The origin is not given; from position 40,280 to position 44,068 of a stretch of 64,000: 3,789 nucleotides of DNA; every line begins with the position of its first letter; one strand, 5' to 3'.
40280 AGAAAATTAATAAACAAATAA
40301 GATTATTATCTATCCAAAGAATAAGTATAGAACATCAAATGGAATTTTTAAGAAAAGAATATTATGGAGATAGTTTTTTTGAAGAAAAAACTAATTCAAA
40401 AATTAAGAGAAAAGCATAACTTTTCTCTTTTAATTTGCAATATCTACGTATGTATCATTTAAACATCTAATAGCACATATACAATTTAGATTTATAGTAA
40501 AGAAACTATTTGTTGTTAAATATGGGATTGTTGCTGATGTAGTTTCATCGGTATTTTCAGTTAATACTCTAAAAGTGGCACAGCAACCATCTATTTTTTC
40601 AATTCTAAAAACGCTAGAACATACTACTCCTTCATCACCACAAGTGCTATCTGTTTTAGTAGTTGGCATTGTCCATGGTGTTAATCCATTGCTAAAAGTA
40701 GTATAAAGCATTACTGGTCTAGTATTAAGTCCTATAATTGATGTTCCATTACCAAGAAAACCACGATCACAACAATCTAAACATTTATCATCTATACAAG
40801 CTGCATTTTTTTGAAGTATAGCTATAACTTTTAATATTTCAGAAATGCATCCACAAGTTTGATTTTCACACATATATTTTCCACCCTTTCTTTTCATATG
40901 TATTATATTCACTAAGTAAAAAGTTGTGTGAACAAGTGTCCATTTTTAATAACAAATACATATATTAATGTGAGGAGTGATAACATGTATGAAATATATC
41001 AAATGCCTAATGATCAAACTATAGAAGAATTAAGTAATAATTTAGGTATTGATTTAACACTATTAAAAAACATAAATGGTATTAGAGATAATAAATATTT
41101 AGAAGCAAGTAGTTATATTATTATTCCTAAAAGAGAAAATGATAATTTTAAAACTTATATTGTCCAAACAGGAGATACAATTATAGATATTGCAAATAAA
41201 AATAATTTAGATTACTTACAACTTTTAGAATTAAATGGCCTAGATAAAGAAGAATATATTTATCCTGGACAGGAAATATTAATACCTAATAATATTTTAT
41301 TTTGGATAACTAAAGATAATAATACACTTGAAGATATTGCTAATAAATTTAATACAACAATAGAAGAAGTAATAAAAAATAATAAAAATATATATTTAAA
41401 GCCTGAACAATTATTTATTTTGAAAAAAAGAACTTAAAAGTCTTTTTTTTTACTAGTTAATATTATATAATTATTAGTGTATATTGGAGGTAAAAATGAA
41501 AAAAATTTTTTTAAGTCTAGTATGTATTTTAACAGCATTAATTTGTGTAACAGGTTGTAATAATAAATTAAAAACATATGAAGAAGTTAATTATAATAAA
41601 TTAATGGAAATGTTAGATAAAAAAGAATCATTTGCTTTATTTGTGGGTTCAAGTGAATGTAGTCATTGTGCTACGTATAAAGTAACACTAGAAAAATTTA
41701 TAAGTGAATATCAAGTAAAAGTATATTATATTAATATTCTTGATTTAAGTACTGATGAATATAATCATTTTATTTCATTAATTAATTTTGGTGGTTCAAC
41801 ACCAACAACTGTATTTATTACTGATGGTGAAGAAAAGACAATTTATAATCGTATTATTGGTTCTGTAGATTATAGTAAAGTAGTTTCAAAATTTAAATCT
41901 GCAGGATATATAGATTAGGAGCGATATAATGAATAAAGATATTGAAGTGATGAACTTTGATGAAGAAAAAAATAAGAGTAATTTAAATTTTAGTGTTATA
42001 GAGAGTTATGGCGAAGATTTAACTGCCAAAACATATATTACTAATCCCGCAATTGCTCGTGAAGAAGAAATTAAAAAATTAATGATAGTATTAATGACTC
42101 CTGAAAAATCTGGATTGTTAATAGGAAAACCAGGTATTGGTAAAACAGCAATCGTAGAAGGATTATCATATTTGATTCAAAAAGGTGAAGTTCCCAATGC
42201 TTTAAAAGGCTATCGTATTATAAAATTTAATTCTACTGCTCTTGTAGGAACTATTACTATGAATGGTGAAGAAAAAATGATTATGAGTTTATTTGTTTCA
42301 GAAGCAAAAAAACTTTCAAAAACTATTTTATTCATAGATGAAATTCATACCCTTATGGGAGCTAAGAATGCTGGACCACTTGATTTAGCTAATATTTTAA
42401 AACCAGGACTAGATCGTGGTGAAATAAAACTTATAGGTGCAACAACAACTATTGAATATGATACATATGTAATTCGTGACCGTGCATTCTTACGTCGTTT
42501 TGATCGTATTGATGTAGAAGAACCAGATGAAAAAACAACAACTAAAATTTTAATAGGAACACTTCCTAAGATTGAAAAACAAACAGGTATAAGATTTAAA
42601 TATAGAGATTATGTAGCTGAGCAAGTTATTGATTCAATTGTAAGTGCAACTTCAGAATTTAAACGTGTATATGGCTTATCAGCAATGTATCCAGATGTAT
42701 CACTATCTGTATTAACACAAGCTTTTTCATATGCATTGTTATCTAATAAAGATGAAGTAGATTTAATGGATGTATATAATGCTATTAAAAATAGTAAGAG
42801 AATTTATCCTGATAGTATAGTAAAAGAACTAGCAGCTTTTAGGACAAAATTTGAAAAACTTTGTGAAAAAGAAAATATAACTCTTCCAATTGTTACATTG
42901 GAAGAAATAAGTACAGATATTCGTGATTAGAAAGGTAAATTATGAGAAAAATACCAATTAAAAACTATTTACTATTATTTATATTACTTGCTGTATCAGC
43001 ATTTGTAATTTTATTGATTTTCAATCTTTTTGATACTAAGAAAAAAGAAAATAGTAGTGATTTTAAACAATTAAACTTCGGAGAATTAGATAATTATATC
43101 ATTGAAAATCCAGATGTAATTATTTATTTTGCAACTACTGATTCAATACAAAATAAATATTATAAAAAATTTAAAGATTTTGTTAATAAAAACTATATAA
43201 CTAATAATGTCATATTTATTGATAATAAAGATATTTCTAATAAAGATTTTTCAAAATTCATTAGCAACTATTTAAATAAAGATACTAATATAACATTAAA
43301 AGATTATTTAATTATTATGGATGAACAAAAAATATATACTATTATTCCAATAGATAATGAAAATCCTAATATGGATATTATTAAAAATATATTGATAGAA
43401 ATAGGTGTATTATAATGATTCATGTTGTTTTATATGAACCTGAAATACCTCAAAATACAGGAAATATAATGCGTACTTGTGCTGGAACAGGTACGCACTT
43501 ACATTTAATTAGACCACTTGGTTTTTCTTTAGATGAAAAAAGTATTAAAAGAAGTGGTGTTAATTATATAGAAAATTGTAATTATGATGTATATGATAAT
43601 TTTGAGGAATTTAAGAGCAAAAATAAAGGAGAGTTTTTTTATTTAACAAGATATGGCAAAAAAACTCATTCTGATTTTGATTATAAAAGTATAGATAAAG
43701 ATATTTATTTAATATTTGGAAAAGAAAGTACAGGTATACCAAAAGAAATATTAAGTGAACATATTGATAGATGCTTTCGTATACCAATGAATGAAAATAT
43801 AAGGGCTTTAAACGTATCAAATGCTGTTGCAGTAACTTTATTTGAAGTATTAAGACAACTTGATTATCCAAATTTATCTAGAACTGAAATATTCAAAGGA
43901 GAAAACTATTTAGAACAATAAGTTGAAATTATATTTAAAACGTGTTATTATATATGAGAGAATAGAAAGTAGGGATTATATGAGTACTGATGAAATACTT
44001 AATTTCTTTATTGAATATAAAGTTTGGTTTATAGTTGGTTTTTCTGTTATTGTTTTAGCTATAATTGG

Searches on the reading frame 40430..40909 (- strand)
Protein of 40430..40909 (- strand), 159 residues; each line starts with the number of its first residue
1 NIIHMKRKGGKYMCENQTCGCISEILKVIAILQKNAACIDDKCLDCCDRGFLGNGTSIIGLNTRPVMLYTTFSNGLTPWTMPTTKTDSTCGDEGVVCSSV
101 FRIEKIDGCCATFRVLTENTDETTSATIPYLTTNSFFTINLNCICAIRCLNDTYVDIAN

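Call 27: search_protein_families(library=pfam, proteins=[window:40430-40909:-], max_evalue=0.00001)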
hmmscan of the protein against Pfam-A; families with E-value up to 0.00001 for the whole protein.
window:40430-40909:- (159 aa): 1 family
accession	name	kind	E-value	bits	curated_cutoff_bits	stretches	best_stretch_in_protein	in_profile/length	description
PF10612.14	Spore-coat_CotZ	-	5.7e-15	56.2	24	1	16-152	7-159/159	Spore coat protein Z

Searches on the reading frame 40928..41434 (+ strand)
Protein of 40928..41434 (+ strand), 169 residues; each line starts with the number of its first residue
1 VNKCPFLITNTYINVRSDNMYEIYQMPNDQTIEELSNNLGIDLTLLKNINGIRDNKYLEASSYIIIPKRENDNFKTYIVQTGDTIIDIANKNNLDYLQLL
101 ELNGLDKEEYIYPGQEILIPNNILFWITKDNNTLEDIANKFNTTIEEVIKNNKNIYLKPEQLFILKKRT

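Call 27: search_protein_families(library=pfam, proteins=[window:40928-41434:+], max_evalue=0.00001)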
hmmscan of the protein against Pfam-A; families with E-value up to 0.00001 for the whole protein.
window:40928-41434:+ (169 aa): 3 families
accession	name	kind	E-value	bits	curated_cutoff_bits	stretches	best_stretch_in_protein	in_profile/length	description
PF01476.26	LysM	-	1.6e-19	70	20.9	1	77-120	1-43/43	LysM domain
PF23473.1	LysM3_LYK4_5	-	8.9e-09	35.7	29.3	1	76-120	4-47/48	LYK4/5 LysM3 domain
PF23446.1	LysM1_NFP_LYK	-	1.4e-06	29.5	36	0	76-120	7-54/60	NFP/LYK LysM1 domain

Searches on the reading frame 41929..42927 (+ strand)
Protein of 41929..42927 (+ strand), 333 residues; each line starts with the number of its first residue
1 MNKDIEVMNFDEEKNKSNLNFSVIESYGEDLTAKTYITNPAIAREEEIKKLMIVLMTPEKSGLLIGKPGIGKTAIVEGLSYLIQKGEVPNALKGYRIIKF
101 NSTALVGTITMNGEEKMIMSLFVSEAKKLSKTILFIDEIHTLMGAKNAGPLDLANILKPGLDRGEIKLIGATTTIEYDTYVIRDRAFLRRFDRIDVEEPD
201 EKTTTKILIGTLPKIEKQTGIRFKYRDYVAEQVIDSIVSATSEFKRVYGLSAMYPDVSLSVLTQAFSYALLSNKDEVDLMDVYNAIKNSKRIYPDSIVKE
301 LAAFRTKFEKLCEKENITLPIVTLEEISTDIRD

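Call 27: search_protein_families(library=pfam, proteins=[window:41929-42927:+], max_evalue=0.00001)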
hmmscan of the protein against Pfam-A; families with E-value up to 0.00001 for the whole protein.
window:41929-42927:+ (333 aa): 2 families
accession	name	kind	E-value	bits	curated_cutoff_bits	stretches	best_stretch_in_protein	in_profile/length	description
PF00004.35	AAA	-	6.9e-12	46.4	21.2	1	63-193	2-125/131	ATPase family associated with various cellular activities (AAA)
PF07728.20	AAA_5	-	3e-07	31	22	1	63-142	3-78/139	AAA domain (dynein-related subfamily)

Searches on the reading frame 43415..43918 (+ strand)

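Call 27: search_protein_families(library=pfam, proteins=[window:43415-43918:+], max_evalue=0.00001)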
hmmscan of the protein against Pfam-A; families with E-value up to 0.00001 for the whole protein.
window:43415-43918:+ (168 aa): 1 family
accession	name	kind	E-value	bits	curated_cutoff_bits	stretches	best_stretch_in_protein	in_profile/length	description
PF00588.24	SpoU_methylase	-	4.3e-33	114.8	29.7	1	2-143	2-142/142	SpoU rRNA Methylase family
